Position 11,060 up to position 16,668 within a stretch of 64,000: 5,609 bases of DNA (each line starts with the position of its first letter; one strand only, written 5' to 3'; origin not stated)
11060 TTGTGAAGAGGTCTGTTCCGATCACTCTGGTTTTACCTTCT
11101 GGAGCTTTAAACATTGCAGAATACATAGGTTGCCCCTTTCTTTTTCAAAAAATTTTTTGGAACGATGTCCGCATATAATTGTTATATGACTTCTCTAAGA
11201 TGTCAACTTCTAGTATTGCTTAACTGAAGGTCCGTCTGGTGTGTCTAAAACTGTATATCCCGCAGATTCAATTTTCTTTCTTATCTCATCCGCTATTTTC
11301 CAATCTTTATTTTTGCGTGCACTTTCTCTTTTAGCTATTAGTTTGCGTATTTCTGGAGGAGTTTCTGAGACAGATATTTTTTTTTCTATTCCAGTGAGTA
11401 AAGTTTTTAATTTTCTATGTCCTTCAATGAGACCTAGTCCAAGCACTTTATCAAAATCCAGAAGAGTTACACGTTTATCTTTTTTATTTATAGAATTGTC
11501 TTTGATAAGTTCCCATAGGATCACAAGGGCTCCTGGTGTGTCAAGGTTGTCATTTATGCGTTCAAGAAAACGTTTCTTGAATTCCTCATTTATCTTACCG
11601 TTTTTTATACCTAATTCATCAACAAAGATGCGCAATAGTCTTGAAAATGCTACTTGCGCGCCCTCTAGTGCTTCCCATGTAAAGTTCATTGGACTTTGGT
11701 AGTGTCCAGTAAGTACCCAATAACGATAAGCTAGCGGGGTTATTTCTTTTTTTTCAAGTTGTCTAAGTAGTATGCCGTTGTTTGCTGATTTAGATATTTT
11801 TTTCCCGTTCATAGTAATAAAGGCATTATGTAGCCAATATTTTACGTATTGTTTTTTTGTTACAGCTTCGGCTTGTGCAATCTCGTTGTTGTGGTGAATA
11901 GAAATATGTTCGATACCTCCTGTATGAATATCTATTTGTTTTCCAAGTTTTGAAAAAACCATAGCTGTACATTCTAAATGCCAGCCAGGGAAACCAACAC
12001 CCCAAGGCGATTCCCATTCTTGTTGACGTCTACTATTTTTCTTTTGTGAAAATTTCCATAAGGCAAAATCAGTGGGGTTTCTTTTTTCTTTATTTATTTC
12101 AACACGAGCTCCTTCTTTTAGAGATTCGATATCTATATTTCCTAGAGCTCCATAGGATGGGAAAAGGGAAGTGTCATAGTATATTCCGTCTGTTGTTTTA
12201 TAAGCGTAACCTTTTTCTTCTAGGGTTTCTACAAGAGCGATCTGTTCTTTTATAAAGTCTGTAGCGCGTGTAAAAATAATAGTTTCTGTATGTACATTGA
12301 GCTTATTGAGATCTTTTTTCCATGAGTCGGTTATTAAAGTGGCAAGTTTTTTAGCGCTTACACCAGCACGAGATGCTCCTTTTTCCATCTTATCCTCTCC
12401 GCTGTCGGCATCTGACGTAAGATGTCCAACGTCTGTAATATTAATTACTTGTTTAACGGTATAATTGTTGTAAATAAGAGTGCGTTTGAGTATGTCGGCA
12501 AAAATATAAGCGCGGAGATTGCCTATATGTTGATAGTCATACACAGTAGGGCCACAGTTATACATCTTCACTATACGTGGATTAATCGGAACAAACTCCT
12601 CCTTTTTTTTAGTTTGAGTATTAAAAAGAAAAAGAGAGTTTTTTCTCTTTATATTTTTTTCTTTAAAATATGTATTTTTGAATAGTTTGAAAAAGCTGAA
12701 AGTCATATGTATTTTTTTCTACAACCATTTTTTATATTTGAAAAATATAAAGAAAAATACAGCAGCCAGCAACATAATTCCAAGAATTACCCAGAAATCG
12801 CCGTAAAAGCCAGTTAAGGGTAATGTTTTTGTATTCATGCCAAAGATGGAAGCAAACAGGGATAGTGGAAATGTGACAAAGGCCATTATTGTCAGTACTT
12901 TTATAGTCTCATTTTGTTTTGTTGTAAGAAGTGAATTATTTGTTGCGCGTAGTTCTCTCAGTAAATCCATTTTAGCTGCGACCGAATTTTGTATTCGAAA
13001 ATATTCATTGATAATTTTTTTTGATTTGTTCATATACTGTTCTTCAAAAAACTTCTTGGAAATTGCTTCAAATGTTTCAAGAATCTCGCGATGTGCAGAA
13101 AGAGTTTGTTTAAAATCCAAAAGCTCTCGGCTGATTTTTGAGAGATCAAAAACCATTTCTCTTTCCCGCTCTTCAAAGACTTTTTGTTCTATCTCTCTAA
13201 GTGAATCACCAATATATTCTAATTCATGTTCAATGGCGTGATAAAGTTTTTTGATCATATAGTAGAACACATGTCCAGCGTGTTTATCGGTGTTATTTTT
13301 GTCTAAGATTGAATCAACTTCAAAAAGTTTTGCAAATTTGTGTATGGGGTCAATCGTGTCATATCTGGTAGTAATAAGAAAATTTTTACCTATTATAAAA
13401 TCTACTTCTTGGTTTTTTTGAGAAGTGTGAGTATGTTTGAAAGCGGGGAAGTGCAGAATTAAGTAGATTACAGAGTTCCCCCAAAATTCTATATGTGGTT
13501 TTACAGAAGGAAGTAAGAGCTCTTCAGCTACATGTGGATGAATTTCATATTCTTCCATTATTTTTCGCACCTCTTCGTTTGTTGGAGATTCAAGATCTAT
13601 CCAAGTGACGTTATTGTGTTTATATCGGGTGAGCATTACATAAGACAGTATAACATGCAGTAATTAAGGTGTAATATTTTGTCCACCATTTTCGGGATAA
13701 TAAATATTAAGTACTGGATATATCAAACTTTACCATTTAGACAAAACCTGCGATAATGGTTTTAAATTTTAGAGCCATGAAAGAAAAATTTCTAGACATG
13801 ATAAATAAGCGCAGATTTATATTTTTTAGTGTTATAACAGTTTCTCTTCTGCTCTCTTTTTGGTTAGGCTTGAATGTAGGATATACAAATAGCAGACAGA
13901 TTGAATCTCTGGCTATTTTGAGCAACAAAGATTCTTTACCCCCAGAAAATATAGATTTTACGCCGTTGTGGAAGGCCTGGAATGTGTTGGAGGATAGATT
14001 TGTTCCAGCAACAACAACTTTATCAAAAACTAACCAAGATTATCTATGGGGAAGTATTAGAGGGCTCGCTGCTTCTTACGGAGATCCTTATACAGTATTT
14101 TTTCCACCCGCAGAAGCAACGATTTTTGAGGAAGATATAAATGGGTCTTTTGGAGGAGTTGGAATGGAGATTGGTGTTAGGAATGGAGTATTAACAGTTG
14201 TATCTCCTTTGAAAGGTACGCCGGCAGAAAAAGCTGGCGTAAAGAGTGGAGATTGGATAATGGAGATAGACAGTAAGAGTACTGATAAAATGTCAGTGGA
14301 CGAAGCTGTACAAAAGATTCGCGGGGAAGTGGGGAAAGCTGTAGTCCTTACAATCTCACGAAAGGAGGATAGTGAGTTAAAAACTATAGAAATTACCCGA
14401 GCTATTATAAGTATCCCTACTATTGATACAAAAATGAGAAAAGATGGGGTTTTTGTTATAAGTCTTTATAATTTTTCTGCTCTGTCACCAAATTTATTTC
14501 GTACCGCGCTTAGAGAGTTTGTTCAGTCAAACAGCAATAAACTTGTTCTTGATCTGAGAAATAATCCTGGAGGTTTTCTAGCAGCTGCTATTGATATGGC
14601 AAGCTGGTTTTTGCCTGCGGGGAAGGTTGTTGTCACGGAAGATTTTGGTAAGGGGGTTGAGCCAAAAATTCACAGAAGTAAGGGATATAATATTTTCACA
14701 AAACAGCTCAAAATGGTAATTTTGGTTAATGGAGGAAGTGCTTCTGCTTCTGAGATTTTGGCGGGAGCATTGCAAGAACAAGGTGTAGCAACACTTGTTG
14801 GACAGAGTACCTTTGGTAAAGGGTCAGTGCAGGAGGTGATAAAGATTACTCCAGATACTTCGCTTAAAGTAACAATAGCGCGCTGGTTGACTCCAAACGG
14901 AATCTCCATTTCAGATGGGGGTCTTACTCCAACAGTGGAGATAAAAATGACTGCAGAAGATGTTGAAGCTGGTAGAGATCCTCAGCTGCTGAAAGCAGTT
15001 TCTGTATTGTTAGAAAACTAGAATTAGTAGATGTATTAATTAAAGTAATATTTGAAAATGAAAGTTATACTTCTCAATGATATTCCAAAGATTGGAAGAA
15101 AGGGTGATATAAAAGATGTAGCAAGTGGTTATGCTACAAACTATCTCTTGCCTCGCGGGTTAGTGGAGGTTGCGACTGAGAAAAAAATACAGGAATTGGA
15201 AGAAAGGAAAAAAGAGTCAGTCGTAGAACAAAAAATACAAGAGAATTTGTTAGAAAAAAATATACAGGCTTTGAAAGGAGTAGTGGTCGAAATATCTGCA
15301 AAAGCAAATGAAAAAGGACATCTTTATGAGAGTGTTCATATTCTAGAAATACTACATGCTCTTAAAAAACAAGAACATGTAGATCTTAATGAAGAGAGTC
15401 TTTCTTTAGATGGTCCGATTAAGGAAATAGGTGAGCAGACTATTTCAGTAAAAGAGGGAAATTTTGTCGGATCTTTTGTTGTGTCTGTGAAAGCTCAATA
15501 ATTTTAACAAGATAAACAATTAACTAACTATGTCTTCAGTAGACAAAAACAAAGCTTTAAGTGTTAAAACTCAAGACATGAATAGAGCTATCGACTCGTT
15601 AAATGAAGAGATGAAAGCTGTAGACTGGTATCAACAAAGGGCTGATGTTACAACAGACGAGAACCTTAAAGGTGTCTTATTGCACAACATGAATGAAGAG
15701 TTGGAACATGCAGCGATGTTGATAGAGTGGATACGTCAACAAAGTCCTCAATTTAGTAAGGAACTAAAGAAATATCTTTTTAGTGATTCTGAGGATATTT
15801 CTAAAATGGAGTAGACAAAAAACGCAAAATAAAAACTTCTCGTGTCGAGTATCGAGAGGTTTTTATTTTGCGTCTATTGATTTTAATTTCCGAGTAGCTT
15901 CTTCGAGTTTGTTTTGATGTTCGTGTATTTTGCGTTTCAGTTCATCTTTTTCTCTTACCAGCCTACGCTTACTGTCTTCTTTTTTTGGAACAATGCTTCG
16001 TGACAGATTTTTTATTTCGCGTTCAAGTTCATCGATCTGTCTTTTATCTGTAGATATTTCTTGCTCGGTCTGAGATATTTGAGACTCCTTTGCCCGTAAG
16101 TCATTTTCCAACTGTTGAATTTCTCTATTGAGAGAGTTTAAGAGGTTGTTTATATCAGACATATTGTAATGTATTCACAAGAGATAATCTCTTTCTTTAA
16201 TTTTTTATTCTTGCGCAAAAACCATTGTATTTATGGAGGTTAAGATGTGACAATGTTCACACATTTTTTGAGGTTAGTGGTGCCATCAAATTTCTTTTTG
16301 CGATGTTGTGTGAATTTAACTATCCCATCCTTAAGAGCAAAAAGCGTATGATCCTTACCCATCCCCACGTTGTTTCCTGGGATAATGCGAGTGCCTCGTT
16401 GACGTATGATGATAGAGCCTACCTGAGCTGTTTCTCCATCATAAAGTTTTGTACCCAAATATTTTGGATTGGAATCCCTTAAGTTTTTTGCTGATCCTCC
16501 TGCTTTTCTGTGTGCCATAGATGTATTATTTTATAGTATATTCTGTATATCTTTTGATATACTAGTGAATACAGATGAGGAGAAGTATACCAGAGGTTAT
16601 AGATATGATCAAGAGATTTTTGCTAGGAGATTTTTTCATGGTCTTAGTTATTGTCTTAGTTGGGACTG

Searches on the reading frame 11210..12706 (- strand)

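Call 64: search_protein_families(library=pfam, proteins=[window:11210-12706:-], max_evalue=1e-8)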
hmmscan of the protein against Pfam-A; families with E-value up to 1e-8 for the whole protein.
window:11210-12706:- (498 aa): 2 families
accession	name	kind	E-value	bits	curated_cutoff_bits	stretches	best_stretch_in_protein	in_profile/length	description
PF01406.26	tRNA-synt_1e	-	9.2e-91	304.8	27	1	38-350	2-299/301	tRNA synthetases class I (C) catalytic domain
PF09334.17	tRNA-synt_1g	-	2.1e-13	50.3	20.1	0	58-180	13-125/391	tRNA synthetases class I (M)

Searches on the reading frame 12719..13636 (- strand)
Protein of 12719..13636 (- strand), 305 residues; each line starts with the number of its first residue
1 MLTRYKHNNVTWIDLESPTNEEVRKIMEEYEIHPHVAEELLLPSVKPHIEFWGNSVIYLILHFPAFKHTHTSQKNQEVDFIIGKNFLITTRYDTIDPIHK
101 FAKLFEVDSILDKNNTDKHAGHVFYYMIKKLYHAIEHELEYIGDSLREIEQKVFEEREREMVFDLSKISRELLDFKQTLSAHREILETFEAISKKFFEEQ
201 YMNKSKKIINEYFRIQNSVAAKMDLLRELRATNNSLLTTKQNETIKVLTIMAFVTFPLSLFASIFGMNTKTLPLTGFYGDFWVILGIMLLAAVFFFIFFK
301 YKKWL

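Call 64: search_protein_families(library=pfam, proteins=[window:12719-13636:-], max_evalue=1e-8)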
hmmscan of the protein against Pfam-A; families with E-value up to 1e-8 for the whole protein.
window:12719-13636:- (305 aa): 1 family
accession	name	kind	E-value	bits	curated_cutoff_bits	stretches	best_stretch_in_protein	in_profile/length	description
PF01544.23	CorA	-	3.9e-52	177.8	27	1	9-300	3-291/292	CorA-like Mg2+ transporter protein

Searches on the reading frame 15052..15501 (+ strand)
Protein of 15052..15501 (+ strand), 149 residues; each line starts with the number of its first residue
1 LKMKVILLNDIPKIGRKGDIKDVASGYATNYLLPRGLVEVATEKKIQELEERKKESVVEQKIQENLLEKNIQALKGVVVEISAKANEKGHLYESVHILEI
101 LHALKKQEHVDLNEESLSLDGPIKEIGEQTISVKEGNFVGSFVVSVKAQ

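Call 64: search_protein_families(library=pfam, proteins=[window:15052-15501:+], max_evalue=1e-8)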
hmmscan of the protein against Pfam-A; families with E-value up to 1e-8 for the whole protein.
window:15052-15501:+ (149 aa): 2 families
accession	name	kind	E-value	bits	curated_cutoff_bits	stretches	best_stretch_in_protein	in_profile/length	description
PF01281.25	Ribosomal_L9_N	-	2.3e-19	69.1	20.7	1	3-49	1-47/47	Ribosomal protein L9, N-terminal domain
PF03948.19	Ribosomal_L9_C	-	2.2e-12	47.7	23.2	1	69-134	5-71/86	Ribosomal protein L9, C-terminal domain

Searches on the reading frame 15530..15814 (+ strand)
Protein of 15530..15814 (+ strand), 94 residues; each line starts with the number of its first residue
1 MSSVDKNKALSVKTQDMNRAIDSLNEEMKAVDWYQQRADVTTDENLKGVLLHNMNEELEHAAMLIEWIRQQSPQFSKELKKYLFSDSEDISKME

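Call 64: search_protein_families(library=pfam, proteins=[window:15530-15814:+], max_evalue=1e-8)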
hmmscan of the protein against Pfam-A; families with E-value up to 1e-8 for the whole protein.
window:15530-15814:+ (94 aa): 1 family
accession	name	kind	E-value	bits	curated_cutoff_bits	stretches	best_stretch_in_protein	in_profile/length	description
PF22277.2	EncFtn-like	-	1.6e-35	121.2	27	1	5-86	4-85/85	EncFtn-like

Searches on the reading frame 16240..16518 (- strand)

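Call 65: search_protein_families(library=pfam, proteins=[window:16240-16518:-], max_evalue=1e-8)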
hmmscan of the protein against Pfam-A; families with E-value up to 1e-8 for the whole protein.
window:16240-16518:- (92 aa): 1 family
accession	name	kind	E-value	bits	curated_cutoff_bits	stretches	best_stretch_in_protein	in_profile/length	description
PF01016.24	Ribosomal_L27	-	6.4e-35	119.5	20.5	1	2-77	1-76/79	Ribosomal L27 protein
